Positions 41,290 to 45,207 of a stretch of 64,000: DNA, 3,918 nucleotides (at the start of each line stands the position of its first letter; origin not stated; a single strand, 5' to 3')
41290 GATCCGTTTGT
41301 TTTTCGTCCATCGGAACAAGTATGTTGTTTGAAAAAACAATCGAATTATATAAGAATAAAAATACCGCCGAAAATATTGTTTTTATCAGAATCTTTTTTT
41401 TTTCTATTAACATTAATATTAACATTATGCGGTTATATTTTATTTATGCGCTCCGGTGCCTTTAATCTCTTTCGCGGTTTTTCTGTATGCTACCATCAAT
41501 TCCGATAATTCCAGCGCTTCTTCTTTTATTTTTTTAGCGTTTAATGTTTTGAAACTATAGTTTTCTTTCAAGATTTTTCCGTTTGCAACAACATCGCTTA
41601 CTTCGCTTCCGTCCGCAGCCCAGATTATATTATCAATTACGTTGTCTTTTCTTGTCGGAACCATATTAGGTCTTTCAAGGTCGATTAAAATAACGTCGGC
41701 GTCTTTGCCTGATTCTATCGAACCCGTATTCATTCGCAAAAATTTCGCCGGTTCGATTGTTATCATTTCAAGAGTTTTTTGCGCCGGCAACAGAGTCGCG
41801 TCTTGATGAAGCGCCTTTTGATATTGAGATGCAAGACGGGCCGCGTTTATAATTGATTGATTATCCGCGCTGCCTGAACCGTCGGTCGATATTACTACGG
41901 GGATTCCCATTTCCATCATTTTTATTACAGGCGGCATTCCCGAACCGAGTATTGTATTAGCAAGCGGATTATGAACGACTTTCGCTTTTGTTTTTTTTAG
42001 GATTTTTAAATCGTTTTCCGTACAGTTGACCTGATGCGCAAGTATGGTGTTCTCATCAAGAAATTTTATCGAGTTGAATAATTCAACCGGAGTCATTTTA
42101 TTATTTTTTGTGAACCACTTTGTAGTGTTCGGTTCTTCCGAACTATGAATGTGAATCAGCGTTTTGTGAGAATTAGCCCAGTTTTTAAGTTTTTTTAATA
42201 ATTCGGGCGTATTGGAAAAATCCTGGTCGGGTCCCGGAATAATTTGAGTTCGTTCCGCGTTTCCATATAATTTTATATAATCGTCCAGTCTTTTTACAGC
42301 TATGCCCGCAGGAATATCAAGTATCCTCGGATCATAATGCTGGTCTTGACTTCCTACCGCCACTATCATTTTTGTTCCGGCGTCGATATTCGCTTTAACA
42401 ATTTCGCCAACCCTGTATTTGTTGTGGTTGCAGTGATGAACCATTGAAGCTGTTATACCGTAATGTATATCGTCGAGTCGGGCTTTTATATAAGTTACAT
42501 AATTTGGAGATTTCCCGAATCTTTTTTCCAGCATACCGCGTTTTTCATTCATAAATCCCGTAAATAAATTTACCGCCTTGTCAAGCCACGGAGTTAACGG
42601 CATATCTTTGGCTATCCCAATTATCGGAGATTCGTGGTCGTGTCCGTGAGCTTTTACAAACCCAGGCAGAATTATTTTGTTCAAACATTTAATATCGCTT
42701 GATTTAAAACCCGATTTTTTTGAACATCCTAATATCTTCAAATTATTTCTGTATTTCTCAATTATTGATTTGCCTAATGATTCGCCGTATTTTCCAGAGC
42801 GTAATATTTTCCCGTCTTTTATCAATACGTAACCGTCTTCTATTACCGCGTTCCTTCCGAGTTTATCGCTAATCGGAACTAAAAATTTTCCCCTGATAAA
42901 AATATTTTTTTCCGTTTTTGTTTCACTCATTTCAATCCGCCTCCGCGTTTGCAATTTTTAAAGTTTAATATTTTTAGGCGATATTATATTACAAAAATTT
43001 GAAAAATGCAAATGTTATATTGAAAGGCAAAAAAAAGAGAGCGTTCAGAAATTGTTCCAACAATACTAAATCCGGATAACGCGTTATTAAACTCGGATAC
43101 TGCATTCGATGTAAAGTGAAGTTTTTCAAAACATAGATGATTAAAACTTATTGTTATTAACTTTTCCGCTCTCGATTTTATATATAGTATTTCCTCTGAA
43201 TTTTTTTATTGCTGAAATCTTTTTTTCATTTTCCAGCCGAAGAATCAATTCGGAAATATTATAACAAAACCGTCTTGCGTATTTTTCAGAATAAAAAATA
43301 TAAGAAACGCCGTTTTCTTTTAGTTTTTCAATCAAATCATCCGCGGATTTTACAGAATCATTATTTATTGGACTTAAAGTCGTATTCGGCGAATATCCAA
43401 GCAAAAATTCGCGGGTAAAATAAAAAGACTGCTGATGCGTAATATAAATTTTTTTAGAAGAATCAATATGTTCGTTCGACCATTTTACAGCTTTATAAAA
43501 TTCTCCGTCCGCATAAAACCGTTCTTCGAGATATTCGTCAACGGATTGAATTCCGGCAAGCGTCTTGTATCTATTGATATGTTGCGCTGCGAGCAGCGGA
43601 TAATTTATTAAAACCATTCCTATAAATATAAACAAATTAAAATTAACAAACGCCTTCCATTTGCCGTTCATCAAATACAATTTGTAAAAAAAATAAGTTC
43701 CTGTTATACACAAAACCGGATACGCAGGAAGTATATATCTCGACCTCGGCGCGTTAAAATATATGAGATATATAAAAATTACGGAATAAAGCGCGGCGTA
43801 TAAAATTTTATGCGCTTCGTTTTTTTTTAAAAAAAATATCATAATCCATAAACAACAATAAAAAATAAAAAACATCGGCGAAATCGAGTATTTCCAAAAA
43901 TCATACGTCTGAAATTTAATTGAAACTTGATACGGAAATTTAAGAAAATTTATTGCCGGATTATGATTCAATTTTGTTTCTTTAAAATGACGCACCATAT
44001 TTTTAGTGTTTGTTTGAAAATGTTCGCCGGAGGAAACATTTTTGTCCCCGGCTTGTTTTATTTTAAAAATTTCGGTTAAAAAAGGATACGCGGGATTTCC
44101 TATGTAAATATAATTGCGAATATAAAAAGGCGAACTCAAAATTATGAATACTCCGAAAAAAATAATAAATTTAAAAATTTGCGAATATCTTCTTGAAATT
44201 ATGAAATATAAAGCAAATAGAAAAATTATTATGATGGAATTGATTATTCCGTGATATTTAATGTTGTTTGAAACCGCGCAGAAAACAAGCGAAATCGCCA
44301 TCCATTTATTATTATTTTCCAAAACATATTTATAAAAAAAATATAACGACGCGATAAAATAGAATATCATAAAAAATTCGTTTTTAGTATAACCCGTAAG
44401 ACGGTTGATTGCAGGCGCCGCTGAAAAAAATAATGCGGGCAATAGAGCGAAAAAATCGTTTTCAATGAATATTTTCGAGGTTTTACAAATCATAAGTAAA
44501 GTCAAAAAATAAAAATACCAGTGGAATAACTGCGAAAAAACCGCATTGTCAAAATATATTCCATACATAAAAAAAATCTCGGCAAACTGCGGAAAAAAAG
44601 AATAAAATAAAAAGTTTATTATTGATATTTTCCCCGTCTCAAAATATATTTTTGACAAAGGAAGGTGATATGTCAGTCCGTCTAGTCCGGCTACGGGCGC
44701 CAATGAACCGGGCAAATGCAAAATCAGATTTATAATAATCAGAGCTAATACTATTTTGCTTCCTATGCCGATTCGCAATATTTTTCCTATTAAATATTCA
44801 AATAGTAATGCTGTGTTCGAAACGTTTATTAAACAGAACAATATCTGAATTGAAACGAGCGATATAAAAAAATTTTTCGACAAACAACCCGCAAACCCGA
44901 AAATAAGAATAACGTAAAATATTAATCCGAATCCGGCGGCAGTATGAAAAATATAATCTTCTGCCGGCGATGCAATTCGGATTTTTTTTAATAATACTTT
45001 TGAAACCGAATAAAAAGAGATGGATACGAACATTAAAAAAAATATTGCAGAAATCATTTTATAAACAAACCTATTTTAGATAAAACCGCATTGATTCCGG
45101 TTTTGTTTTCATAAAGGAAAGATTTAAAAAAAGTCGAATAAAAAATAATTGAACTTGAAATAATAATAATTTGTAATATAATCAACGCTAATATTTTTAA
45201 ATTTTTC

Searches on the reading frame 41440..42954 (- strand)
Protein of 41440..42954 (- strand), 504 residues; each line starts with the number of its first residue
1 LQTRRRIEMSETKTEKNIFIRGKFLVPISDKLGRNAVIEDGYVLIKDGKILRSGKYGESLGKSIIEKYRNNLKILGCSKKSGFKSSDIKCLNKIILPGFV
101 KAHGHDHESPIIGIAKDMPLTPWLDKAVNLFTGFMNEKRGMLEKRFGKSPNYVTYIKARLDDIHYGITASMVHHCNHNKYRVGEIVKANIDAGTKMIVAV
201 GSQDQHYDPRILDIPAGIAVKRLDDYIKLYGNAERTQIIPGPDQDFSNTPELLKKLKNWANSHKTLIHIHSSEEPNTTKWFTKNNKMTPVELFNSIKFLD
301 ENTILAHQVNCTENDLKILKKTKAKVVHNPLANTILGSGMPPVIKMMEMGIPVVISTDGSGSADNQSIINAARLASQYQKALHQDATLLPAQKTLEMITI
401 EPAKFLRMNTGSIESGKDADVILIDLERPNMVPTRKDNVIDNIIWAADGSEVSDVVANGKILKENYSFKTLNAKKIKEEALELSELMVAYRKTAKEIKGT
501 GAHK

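Call 65: search_protein_families(library=pfam, proteins=[window:41440-42954:-], max_evalue=0.00001)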
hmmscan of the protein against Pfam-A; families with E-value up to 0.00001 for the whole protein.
window:41440-42954:- (504 aa): 2 families
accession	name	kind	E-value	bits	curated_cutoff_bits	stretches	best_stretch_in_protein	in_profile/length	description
PF01979.26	Amidohydro_1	-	4.2e-41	141.8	25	1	94-461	1-344/345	Amidohydrolase family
PF07969.17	Amidohydro_3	-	1.8e-10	41.3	29.7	1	335-461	351-470/472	Amidohydrolase family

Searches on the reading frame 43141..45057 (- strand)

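Call 10: search_protein_families(library=pfam, proteins=[window:43141-45057:-], max_evalue=0.001)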
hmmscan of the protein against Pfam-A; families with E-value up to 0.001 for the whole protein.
window:43141-45057:- (638 aa): 1 family
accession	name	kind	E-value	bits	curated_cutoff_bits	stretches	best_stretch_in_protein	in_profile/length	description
PF13231.12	PMT_2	-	6.5e-05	23.6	26.1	1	183-308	32-154/160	Dolichyl-phosphate-mannose-protein mannosyltransferase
